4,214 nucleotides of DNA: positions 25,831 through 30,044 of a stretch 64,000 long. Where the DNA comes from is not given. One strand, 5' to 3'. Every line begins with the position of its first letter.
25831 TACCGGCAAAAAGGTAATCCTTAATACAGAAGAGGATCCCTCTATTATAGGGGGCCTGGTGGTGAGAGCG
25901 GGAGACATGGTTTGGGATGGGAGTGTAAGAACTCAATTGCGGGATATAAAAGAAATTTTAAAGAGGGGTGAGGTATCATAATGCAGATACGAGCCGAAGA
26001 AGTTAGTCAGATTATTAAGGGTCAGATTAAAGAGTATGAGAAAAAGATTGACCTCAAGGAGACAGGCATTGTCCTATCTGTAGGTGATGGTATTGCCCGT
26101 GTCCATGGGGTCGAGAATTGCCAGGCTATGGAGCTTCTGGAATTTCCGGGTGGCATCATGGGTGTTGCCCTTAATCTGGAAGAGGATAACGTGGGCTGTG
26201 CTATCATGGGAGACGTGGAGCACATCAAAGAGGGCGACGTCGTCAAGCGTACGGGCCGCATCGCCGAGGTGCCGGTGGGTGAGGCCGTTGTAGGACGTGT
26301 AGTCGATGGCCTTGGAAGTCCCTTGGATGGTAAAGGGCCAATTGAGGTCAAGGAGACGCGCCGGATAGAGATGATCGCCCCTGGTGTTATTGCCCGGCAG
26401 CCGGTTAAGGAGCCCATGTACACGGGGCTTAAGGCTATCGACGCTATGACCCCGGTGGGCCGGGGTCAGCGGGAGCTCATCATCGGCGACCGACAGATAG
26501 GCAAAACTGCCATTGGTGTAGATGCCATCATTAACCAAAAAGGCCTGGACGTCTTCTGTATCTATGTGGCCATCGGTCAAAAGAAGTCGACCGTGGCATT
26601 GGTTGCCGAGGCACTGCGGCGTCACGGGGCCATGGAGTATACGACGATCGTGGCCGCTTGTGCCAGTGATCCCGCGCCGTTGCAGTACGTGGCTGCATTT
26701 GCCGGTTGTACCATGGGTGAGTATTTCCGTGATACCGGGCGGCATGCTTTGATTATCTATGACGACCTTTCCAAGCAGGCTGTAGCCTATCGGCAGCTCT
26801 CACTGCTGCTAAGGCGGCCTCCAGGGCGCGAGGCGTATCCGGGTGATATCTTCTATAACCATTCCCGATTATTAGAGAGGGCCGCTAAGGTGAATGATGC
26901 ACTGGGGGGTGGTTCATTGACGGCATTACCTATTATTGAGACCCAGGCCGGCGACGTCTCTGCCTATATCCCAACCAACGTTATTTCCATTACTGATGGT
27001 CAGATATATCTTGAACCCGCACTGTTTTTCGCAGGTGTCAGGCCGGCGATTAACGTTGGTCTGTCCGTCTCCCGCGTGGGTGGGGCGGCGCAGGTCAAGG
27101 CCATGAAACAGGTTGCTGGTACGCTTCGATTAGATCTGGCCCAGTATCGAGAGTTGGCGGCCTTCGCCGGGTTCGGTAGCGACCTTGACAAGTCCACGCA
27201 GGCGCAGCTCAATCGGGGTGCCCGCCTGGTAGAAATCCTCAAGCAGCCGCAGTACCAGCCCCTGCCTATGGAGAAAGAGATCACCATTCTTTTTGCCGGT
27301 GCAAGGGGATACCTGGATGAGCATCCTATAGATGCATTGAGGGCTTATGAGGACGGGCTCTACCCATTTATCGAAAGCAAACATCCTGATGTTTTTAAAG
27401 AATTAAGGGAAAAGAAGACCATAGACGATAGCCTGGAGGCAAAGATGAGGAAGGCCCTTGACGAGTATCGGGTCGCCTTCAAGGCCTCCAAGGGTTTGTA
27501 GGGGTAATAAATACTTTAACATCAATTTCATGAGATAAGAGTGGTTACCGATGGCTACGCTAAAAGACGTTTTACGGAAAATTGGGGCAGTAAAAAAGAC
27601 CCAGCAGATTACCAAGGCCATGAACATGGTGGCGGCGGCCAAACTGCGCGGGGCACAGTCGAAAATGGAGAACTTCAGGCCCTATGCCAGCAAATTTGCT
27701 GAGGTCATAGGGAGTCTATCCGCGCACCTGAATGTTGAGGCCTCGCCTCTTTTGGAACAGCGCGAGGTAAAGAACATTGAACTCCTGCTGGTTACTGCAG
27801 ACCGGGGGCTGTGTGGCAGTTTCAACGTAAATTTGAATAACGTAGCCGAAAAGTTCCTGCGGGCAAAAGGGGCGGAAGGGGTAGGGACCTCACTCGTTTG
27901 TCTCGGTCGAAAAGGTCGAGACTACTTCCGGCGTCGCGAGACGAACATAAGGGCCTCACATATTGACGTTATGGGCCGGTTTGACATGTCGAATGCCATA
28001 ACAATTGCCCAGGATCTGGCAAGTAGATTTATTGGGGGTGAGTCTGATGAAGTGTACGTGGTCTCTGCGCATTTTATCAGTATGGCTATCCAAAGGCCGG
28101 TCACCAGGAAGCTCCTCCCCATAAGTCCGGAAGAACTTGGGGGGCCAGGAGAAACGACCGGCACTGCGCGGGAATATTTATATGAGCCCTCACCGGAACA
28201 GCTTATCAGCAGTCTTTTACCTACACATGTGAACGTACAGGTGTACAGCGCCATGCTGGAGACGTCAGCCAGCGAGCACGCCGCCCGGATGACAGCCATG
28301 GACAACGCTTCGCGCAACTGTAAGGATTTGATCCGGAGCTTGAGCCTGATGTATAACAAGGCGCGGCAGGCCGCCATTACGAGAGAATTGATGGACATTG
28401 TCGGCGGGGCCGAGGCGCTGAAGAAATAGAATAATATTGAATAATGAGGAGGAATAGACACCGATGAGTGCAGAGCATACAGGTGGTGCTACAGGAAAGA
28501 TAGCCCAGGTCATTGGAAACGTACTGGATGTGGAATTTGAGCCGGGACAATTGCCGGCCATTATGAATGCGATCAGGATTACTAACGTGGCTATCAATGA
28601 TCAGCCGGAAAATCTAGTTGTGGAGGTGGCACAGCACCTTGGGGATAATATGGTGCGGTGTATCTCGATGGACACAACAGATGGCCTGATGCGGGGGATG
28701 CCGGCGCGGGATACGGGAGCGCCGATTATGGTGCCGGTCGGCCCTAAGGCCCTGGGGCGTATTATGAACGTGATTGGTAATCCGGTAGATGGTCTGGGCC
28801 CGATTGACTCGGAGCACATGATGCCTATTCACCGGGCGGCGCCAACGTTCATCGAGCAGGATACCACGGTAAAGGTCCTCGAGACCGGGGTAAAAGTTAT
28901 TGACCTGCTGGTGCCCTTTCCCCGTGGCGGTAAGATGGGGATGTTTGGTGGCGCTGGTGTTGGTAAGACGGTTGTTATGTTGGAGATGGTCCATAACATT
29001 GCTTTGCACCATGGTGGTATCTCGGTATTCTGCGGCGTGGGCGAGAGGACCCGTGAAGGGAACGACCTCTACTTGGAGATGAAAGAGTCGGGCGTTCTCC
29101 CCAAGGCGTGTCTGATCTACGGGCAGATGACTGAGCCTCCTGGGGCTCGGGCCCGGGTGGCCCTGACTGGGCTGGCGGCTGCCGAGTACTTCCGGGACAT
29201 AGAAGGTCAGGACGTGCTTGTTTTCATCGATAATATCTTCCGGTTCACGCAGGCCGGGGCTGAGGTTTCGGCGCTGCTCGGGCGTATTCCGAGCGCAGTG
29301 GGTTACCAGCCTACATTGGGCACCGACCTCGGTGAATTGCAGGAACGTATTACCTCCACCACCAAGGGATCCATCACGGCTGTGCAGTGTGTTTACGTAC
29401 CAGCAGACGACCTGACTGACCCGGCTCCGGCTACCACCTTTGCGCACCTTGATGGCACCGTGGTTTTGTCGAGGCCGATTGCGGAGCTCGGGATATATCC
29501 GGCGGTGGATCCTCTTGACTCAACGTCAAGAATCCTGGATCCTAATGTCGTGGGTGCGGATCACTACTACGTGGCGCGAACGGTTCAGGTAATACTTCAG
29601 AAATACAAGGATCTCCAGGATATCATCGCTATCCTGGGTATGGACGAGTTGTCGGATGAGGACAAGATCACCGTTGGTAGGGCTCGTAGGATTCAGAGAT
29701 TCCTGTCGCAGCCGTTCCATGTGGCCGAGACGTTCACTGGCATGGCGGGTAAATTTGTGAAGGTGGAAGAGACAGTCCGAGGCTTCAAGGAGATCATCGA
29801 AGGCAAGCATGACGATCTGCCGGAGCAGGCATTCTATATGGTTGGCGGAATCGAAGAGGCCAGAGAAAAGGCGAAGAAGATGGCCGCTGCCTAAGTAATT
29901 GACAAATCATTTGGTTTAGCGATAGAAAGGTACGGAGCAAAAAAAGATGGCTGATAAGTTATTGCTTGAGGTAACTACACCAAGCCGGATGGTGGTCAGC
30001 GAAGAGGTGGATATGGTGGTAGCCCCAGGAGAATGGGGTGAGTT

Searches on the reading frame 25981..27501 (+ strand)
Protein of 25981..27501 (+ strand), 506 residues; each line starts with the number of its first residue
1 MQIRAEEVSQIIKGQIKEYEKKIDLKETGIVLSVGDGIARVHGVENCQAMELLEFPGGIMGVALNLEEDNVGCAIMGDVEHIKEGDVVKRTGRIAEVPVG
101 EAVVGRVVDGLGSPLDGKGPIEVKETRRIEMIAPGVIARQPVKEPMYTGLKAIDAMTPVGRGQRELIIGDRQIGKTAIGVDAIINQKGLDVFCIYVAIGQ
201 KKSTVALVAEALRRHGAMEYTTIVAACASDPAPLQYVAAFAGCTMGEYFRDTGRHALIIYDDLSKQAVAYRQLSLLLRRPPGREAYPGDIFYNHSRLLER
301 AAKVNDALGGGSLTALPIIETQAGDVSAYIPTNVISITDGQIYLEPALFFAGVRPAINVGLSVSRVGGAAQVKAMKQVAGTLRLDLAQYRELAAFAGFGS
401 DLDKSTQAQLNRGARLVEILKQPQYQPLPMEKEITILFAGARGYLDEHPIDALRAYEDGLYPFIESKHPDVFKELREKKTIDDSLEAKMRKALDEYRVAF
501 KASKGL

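Call 83: search_protein_families(library=pfam, proteins=[window:25981-27501:+], max_evalue=0.00001)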
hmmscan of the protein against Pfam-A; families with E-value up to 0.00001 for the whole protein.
window:25981-27501:+ (506 aa): 3 families
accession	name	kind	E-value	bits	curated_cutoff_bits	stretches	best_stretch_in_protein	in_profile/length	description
PF00006.31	ATP-synt_ab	-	1.6e-79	266.9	29.5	1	149-364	1-213/213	ATP synthase alpha/beta family, nucleotide-binding domain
PF00306.32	ATP-synt_ab_C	-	3.2e-47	160.4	27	1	371-495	1-125/126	ATP synthase alpha/beta chain, C terminal domain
PF02874.29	ATP-synt_ab_N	-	6.4e-18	65.5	20.9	1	26-92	3-69/69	ATP synthase alpha/beta family, beta-barrel domain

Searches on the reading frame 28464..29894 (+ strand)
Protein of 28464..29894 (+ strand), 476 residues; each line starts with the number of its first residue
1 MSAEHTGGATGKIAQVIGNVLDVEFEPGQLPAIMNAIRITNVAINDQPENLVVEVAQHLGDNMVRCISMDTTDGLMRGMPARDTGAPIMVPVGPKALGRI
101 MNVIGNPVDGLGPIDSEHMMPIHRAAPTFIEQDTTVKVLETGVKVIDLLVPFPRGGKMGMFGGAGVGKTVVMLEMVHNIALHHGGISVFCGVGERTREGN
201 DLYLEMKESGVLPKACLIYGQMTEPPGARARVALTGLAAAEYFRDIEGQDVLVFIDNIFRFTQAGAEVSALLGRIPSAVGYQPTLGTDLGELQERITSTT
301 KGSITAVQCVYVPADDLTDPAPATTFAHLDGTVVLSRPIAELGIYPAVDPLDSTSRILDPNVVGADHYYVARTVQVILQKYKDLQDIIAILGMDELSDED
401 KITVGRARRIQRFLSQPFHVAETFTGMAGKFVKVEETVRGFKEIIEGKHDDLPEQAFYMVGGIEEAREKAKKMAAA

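Call 83: search_protein_families(library=pfam, proteins=[window:28464-29894:+], max_evalue=0.00001)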
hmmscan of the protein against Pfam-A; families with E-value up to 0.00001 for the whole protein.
window:28464-29894:+ (476 aa): 3 families
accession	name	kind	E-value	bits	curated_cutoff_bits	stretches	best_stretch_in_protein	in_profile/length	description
PF00006.31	ATP-synt_ab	-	4.3e-72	242.7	29.5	1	142-355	1-213/213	ATP synthase alpha/beta family, nucleotide-binding domain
PF02874.29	ATP-synt_ab_N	-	9.1e-20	71.4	20.9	1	13-85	1-69/69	ATP synthase alpha/beta family, beta-barrel domain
PF22919.1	ATP-synt_VA_C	-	1.3e-17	64.1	24.7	1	360-447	5-95/101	C-terminal domain of V and A type ATP synthase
